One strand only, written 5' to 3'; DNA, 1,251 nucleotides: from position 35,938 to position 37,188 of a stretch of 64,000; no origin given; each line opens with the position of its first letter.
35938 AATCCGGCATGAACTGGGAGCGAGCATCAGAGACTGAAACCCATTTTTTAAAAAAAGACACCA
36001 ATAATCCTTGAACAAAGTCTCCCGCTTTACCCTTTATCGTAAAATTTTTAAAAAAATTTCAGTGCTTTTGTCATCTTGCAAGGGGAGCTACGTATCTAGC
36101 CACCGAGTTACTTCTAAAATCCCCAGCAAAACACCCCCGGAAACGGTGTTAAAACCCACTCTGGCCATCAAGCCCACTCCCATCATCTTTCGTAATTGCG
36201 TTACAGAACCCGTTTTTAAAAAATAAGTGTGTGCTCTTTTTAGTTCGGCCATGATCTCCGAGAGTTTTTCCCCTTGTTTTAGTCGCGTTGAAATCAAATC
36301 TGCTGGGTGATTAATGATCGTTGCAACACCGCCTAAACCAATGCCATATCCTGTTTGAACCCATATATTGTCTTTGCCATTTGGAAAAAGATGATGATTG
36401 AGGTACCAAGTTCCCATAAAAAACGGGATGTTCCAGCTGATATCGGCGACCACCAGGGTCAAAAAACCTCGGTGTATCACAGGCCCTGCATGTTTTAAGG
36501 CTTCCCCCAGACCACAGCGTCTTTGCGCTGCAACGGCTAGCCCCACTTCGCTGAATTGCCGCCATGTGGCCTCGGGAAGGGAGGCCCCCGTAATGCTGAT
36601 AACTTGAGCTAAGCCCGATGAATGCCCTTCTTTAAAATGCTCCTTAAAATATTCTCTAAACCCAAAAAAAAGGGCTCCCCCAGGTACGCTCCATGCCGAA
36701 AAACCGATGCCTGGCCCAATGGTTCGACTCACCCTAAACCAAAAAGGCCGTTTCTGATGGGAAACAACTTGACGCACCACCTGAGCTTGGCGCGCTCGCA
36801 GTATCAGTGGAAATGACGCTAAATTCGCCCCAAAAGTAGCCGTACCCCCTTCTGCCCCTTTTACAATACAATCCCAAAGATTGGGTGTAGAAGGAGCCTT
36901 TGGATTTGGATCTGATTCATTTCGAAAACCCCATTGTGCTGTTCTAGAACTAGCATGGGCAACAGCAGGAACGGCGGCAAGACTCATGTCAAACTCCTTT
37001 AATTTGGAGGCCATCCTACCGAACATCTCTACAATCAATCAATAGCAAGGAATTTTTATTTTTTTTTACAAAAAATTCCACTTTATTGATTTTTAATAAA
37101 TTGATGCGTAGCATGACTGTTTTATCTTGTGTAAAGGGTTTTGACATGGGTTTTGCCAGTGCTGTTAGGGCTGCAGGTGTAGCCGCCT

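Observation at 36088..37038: Mitochondrial-carrier-family-like membrane protein (eukaryote-type) in a bacterial chromosome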

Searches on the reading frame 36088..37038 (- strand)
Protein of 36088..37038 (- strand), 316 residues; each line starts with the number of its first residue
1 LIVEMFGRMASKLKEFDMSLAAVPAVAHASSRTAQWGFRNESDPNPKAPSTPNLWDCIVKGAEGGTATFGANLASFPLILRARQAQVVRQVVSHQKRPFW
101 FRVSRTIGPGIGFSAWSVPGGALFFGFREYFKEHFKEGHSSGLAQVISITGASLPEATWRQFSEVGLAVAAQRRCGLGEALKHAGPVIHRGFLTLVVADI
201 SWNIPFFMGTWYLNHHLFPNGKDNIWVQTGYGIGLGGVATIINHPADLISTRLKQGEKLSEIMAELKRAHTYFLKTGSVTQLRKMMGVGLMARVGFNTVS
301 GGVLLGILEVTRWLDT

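Call 3: search_protein_families(library=pfam, proteins=[window:36088-37038:-], max_evalue=10)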
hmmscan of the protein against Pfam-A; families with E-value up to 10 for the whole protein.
window:36088-37038:- (316 aa): 2 families
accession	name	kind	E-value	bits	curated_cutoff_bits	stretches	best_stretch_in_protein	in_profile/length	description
PF00153.32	Mito_carr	-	0.0032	17.6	22.3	1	224-259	4-39/96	Mitochondrial carrier protein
PF21846.1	DUF6905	-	0.015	16.1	27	1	210-240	41-73/106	Domain of unknown function (DUF6905)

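Call 4: search_protein_families(library=ncbifam, proteins=[window:36088-37038:-], max_evalue=10)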
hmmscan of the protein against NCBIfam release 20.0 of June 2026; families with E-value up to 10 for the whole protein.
window:36088-37038:- (316 aa): 0 families

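Call 5: find_homologous_proteins(query=window:36088-37038:-, max_evalue=0.001)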
Query window:36088-37038:- (316 aa): 1 proteins with E <= 0.001 among 6508 candidates.
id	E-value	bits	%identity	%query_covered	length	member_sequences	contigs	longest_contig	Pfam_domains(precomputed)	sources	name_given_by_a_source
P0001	1.8e-200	683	100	95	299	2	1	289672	-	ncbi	ncbi:MAG: hypothetical protein AB7F28_03800 [Candidatus Margulisiibacteriota bacterium]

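Call 6: search_solved_structures(query=window:36088-37038:-, max_evalue=10, show_alignments=2)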
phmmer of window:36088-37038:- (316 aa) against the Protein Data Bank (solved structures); distinct sequences matched with E-value up to 10: 1.
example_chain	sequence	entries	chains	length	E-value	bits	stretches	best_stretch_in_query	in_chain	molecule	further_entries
7dz7_O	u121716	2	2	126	0.099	15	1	72-159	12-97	Photosystem I subunit O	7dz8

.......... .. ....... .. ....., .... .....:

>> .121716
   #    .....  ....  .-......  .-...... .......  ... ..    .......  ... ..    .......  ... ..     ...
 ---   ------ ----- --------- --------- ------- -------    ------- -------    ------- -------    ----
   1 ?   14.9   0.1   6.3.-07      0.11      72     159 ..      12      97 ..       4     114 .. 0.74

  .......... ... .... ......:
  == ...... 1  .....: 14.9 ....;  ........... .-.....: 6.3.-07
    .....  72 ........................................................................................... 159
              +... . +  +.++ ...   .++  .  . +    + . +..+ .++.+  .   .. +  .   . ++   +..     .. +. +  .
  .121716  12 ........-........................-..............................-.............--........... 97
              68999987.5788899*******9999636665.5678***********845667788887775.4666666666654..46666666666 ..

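Call 14: search_protein_representatives(protein=window:36088-37038:-)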
Query: 316 residues. Proteins with E-value up to 0.001 (for the whole library): 4; up to 1e-10: 1; up to 1e-30: 1. The best 4 are listed.
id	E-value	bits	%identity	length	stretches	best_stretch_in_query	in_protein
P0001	5.7e-201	682.8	100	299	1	18-316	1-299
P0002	2.2e-04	37.0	41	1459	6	136-169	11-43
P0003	4.9e-04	35.8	36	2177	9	137-163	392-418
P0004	9.6e-04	34.9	27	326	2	185-313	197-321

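Call 15: search_protein_families(library=pfam, proteins=[P0004, P0002, P0003], max_evalue=0.01)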
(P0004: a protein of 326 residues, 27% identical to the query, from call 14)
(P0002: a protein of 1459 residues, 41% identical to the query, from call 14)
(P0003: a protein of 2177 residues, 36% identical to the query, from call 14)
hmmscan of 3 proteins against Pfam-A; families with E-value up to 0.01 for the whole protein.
P0004 (326 aa): 1 family
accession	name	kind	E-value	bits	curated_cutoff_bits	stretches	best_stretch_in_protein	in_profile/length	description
PF00153.32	Mito_carr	-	1.4e-46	156.6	22.3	3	236-324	4-93/96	Mitochondrial carrier protein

P0002 (1459 aa): 26 families (the best 25 are shown)
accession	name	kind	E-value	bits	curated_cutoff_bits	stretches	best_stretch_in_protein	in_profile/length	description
PF00028.23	Cadherin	-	4.6e-64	213.3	28.8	5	95-173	11-90/93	Cadherin domain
PF16492.10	Cadherin_C_2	-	1.8e-49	166.8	31.5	5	200-294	2-84/85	Cadherin cytoplasmic C-terminal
PF23592.1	Cadherin_CELSR2_9th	-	7.6e-13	48.9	36.8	0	93-142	23-70/100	CELSR2-like, ninth cadherin domain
PF13115.11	YtkA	-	3e-12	47.4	25.9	0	131-178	5-51/85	YtkA-like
PF25055.1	DUF7792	-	8.4e-10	39.3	27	0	297-319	93-115/120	Domain of unknown function (DUF7792)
PF10651.15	BppU_N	-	3e-08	33.9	23.1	0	129-173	9-53/142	BppU N-terminal domain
PF25374.1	Cadherin_FAT4_N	-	1.8e-07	31.8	35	0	115-143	28-54/85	FAT4-like, N-terminal cadherin-like domain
PF21449.3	RIF2_ASCE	-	3.5e-06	27.6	27.6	0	286-311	32-57/93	RIF2, ASCE domain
PF09323.15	DUF1980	-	1.3e-05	26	25.9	0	197-227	19-49/110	DUF1980 N-terminal domain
PF09328.15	Phytochelatin_C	-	2.1e-05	24.6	25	0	292-339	19-66/252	Domain of unknown function (DUF1984)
PF10981.13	DUF2788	-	2.4e-05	24.7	25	0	194-209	22-37/51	Protein of unknown function (DUF2788)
PF01843.25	DIL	-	2.5e-05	24.8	24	0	251-310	31-87/105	DIL domain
PF25094.1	R3H_PUS7L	-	2.6e-05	24.8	27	0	1151-1180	7-36/73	PUS7L R3H domain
PF20163.3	DUF6536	-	3.3e-05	24.1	23.7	0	203-256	6-60/154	Family of unknown function (DUF6536)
PF06519.16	TolA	-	4.4e-05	24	25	0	241-270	31-60/96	TolA C-terminal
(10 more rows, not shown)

P0003 (2177 aa): 20 families
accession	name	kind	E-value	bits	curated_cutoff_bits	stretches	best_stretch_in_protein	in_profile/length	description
PF16492.10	Cadherin_C_2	-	5.1e-103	338.4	31.5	9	77-173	2-84/85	Cadherin cytoplasmic C-terminal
PF08266.18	Cadherin_2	-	3.5e-49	165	23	2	709-791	1-83/83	Cadherin-like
PF00028.23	Cadherin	-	1.1e-47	160.8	28.8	2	926-1020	1-93/93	Cadherin domain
PF04103.21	CD20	-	8.2e-21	75.1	27.9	0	1302-1355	55-106/156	CD20-like family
PF09323.15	DUF1980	-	4.5e-17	62.9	25.9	0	290-330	18-62/110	DUF1980 N-terminal domain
PF21449.3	RIF2_ASCE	-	6.1e-16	58.9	27.6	0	1935-1960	32-57/93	RIF2, ASCE domain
PF10651.15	BppU_N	-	2.3e-14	53.7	23.1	0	1061-1101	13-54/142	BppU N-terminal domain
PF25055.1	DUF7792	-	2.9e-14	53.7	27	0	2148-2170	93-115/120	Domain of unknown function (DUF7792)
PF13273.12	DUF4064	-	5e-11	43.2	32.1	0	67-113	45-91/102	Protein of unknown function (DUF4064)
PF24107.1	DUF7382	-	5.7e-11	42.6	27.4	0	1624-1639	27-42/65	Domain of unknown function (DUF7382)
PF25374.1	Cadherin_FAT4_N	-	1.4e-09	38.5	35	1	708-802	3-83/85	FAT4-like, N-terminal cadherin-like domain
PF24147.2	C2_SHIP1-2_2nd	-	2.6e-09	37.6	27.5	0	312-333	56-77/106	SHIP1/2 second C2 domain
PF01843.25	DIL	-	2.8e-09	37.5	24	0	130-189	31-87/105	DIL domain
PF06519.16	TolA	-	2.8e-08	34.3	25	0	338-366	32-60/96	TolA C-terminal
PF10319.15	7TM_GPCR_Srj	-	2.9e-08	33.9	24.1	0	286-325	188-227/310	Serpentine type 7TM GPCR chemoreceptor Srj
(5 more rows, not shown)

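Call 17: predict_structure(protein=window:36088-36987:-)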
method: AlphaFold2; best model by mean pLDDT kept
length: 299 residues; sequences in the alignment: 1
mean_pLDDT: 34.2   pTM: 0.23
mean pLDDT of the five models: 34.2, 32.8, 32.6, 30.2, 27.2
residues with pLDDT >= 90: 0; 70-90: 3; 50-70: 12; < 50: 284
segments of 3 or more residues with pLDDT < 50: 1-234, 251-299
pLDDT, mean of each block of 10 residues (from residue 1): 24 30 34 36 31 26 24 27 28 29 33 34 31 36 38 34 39 32 31 33 33 30 34 58 60 44 37 30 36 33
secondary structure, 60 per line:
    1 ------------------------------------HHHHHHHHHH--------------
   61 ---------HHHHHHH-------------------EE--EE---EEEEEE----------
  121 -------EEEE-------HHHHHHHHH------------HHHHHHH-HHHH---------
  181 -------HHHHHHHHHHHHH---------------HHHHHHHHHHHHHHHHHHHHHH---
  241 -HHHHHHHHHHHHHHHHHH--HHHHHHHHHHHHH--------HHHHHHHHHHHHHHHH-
elements in order: H37-46 H70-76 E105-110 E128-131 H139-147 H160-166 H168-171 H188-200 H216-237 H242-259 H262-274 H283-298

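Call 19: list_cluster_members(proteins=[P0001, P0004])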
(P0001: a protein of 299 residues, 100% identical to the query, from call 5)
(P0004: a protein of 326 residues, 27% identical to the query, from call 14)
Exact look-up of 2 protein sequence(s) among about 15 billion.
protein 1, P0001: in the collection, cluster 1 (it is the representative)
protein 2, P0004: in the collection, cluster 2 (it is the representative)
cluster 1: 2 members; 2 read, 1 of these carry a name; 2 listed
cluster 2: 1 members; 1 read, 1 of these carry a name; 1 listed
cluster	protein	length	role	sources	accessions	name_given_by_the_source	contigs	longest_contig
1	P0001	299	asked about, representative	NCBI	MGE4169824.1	MAG: hypothetical protein AB7F28_03800 [Candidatus Margulisiibacteriota bacterium]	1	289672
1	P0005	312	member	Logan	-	-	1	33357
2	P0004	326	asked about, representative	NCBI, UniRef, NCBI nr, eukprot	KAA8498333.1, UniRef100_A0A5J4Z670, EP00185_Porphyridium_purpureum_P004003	putative mitochondrial carrier protein PET8 [Porphyridium purpureum] | Putative mitochondrial carrier protein PET8 n=1 Tax=Porphyridium purpureum TaxID=35688 ... | POR8521..scf295_1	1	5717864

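Call 20: find_encoding_contigs(protein=P0001, flank=10000, max_places=4)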
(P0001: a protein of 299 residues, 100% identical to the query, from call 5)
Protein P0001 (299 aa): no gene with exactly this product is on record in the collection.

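Call 22: find_encoding_contigs(protein=P0005, flank=10000, max_places=4)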
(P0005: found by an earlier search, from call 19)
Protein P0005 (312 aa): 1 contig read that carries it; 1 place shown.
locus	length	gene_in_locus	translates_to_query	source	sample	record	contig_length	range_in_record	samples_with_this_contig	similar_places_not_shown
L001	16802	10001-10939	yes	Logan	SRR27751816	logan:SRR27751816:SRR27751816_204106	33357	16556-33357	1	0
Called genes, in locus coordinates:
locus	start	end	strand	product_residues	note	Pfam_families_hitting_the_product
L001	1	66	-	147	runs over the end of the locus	-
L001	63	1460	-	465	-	PF07992:Pyr_redox_2 (faint)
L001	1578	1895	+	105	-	PF04014:MazE_antitoxin (weak)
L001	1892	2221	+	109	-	PF02452:PemK_toxin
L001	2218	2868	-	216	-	PF00730:HhH-GPD, PF00633:HHH (weak), PF10576:EndIII_4Fe-2S (weak)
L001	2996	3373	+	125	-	-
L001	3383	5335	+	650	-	-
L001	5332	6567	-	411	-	PF07690:MFS_1, PF00083:Sugar_tr, PF13347:MFS_2 (weak), PF07690:MFS_1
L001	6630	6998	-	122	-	-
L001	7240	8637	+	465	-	PF00206:Lyase_1, PF10415:FumaraseC_C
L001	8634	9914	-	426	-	-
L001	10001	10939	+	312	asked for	-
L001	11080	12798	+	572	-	PF02518:HATPase_c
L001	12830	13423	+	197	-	PF01625:PMSR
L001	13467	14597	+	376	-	PF22660:RS_preATP-grasp-like, PF02222:ATP-grasp, PF17769:PurK_C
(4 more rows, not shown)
